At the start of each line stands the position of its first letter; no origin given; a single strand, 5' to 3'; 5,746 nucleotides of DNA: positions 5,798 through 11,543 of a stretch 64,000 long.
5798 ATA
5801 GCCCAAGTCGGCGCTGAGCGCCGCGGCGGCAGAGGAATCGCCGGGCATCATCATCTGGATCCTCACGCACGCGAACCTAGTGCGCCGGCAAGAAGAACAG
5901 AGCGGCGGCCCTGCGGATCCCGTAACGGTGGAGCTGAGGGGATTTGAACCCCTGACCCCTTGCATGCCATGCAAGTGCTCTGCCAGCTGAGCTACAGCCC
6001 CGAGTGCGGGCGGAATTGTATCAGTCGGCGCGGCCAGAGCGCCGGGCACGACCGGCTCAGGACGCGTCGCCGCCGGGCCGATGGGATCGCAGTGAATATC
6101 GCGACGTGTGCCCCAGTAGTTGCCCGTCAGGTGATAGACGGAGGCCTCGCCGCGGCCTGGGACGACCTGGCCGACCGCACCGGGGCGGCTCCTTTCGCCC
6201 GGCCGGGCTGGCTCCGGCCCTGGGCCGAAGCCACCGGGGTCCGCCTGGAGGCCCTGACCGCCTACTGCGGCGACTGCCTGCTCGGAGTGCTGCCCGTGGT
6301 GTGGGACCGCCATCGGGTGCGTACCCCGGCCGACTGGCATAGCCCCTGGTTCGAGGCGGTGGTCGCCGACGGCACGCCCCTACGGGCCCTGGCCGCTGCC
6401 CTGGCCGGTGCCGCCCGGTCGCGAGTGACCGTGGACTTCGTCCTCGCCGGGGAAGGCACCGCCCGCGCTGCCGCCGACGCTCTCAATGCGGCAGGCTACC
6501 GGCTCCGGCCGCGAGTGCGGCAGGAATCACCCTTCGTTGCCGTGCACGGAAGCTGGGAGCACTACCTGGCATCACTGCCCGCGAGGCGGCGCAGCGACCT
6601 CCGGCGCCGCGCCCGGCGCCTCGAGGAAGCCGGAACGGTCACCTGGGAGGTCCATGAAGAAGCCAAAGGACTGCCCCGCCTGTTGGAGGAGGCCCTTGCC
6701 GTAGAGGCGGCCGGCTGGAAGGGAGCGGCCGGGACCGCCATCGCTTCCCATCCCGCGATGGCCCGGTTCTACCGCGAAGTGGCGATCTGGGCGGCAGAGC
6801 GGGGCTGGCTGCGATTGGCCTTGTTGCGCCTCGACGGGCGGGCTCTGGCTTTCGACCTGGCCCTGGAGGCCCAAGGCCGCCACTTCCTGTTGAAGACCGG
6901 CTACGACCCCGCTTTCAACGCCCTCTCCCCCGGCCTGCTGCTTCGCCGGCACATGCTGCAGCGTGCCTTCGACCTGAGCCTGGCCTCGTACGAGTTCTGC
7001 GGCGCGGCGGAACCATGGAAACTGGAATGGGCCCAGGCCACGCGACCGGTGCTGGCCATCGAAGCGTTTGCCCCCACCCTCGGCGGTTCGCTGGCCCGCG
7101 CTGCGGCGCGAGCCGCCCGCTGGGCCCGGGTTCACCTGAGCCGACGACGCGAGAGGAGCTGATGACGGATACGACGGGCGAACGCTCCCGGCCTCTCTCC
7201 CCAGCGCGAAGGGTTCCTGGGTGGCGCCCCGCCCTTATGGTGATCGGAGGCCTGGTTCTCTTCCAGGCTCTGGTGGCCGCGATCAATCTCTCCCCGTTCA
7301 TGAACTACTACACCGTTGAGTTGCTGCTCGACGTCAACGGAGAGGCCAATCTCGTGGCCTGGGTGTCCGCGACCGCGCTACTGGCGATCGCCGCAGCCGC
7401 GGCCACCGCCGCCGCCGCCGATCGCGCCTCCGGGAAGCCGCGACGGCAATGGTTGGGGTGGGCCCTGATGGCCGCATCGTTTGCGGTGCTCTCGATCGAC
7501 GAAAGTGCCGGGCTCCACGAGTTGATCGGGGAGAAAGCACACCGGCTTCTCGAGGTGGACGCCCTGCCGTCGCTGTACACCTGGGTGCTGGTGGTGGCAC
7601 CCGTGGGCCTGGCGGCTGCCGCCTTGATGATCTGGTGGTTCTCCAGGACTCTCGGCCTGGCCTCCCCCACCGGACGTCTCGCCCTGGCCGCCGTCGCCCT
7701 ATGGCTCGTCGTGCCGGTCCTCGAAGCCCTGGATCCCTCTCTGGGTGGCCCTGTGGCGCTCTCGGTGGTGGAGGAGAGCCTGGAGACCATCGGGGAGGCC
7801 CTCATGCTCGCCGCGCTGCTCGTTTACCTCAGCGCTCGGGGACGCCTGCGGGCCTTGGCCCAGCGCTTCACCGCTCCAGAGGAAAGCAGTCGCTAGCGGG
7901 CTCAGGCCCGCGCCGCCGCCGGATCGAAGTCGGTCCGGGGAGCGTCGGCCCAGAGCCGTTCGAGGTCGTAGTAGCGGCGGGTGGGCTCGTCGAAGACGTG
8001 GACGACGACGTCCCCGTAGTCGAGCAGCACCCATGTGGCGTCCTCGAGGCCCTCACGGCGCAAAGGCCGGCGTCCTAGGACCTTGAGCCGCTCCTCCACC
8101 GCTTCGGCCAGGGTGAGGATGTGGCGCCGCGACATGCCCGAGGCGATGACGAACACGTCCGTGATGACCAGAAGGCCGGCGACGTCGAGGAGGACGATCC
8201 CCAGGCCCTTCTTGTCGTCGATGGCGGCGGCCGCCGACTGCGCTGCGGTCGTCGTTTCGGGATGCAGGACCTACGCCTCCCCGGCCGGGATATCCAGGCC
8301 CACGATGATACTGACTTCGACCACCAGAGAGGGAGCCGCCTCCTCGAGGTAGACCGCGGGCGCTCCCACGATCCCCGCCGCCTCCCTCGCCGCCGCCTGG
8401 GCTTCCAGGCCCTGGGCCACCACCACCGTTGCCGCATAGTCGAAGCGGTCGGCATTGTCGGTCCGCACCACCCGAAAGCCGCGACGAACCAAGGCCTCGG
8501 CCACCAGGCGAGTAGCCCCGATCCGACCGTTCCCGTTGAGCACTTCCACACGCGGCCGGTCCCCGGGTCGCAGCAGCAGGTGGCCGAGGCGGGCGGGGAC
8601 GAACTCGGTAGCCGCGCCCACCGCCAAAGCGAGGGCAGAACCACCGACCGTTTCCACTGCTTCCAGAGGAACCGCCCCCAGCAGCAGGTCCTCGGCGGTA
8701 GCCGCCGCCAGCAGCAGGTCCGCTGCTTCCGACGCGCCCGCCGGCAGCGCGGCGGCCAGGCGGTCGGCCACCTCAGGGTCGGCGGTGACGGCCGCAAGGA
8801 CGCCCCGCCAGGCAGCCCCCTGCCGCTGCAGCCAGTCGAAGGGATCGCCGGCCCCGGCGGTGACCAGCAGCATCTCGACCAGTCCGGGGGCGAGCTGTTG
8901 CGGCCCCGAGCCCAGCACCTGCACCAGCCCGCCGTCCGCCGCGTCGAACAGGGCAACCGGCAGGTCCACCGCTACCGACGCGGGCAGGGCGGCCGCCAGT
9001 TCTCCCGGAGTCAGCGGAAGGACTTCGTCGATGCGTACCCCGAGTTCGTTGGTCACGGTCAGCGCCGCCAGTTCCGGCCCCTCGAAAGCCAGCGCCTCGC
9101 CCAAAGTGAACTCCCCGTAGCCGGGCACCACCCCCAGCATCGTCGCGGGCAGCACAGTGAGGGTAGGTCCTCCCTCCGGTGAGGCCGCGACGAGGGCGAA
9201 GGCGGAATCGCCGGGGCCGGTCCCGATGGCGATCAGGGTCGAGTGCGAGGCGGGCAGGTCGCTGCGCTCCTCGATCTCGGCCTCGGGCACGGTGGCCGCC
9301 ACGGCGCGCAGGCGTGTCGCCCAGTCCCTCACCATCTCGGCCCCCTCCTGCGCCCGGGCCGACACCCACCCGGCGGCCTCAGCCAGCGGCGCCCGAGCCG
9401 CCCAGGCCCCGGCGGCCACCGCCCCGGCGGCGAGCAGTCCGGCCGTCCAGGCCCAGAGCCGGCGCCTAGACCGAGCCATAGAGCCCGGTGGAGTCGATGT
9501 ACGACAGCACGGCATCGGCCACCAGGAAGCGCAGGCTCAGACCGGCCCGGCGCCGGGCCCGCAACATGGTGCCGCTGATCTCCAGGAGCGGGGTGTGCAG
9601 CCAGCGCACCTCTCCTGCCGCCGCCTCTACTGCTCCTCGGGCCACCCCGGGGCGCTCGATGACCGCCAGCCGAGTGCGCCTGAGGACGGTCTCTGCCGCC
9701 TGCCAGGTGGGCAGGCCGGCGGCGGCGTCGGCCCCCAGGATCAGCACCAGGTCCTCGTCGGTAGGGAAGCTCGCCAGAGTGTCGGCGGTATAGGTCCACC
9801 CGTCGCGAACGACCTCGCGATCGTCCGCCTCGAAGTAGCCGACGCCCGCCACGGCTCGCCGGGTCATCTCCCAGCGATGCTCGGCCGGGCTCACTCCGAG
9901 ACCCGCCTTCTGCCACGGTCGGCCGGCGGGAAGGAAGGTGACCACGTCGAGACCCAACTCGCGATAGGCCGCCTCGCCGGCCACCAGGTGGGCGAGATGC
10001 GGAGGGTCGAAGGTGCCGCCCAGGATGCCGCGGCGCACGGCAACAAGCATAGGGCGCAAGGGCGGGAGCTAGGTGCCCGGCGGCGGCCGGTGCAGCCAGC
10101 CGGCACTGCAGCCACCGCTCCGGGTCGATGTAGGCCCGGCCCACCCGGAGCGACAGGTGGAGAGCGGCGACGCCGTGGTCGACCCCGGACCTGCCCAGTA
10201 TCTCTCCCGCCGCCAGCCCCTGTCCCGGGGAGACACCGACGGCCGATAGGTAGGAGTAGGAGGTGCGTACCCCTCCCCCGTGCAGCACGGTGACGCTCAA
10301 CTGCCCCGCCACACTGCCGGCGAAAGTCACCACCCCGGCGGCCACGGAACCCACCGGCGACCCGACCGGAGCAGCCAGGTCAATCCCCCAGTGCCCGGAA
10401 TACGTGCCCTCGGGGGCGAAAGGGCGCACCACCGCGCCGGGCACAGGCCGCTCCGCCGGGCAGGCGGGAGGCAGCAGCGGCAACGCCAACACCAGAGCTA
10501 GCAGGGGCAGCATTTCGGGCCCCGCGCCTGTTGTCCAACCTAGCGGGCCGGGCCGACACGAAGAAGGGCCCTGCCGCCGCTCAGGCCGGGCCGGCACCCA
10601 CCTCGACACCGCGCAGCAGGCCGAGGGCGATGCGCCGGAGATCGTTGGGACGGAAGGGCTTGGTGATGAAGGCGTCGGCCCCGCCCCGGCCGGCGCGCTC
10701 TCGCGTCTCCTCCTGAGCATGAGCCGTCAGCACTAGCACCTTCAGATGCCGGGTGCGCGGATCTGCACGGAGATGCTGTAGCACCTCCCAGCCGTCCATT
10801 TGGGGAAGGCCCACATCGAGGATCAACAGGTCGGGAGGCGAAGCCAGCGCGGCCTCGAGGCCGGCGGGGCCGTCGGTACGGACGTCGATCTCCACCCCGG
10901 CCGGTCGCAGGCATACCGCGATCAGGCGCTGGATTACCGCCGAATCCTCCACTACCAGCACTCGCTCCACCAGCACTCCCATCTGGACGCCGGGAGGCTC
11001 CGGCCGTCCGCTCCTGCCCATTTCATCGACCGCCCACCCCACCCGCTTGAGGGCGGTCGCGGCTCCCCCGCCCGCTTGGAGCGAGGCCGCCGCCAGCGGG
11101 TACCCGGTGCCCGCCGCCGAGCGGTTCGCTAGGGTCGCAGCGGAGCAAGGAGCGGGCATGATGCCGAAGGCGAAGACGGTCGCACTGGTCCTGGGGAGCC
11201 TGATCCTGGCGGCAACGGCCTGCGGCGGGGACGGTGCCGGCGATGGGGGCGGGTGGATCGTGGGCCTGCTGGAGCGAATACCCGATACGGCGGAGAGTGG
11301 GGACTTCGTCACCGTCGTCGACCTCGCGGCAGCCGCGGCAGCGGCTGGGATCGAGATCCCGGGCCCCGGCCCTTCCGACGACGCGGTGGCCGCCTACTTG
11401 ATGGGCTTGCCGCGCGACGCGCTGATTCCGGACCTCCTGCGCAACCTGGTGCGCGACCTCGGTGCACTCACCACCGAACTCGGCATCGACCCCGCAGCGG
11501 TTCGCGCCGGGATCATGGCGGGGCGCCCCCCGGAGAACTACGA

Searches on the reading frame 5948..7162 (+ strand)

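Call 41: search_protein_families(library=pfam, proteins=[window:5948-7162:+], max_evalue=0.0001)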
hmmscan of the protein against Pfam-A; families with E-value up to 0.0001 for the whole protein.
window:5948-7162:+ (404 aa): 1 family
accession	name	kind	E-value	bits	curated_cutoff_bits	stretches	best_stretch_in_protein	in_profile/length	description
PF13480.13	Acetyltransf_6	-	9.8e-31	107.3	22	1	213-358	2-142/143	Acetyltransferase (GNAT) domain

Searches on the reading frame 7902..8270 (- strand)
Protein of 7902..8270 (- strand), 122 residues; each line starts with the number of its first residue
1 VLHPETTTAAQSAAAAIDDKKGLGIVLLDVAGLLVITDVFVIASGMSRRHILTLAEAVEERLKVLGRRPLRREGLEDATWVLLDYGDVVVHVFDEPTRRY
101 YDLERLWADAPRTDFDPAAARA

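Call 85: search_protein_families(library=pfam, proteins=[window:7902-8270:-], max_evalue=0.0001)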
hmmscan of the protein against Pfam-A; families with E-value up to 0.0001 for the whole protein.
window:7902-8270:- (122 aa): 1 family
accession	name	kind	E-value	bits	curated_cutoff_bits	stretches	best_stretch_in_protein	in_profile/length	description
PF02410.21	RsfS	-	1.3e-31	109.2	21.6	1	12-107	2-98/98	Ribosomal silencing factor during starvation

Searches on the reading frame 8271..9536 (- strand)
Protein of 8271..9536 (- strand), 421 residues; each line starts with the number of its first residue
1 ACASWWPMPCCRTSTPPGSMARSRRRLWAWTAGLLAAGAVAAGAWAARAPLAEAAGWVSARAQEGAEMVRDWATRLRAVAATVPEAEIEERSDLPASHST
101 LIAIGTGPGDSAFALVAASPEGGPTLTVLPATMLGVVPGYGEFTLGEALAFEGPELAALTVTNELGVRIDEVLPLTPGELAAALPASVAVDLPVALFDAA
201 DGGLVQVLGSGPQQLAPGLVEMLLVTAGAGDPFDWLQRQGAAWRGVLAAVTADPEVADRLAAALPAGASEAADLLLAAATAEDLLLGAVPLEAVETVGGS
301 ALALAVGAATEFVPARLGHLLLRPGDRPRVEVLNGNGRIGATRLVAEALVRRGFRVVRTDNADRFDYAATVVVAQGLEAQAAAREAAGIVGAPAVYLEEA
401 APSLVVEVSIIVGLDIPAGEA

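Call 41: search_protein_families(library=pfam, proteins=[window:8271-9536:-], max_evalue=0.0001)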
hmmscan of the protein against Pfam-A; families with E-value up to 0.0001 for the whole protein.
window:8271-9536:- (421 aa): 1 family
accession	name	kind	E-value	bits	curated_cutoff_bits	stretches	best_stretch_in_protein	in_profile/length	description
PF13399.11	LytR_C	-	8.5e-11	43.1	22.2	1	329-415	3-85/86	LytR cell envelope-related transcriptional attenuator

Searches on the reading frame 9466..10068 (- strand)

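Call 41: search_protein_families(library=pfam, proteins=[window:9466-10068:-], max_evalue=0.0001)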
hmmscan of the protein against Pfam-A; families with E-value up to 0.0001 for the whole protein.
window:9466-10068:- (200 aa): 1 family
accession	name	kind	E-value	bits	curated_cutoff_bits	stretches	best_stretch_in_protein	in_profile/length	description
PF01467.32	CTP_transf_like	-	2e-20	73.8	21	1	15-172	1-133/133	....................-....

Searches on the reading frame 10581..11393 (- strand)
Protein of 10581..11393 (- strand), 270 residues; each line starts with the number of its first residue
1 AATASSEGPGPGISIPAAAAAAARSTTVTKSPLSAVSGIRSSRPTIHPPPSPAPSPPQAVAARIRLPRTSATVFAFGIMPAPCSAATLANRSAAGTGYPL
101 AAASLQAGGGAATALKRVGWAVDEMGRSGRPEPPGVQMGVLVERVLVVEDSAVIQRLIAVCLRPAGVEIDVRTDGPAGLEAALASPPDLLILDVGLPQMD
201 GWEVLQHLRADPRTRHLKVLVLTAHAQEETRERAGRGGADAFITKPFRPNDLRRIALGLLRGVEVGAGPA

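Call 85: search_protein_families(library=pfam, proteins=[window:10581-11393:-], max_evalue=0.0001)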
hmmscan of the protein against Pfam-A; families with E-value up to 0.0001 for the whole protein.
window:10581-11393:- (270 aa): 1 family
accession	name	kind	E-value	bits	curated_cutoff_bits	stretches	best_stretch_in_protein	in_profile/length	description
PF00072.30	Response_reg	-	1.7e-24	86.6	30.2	1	145-254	1-108/111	Response regulator receiver domain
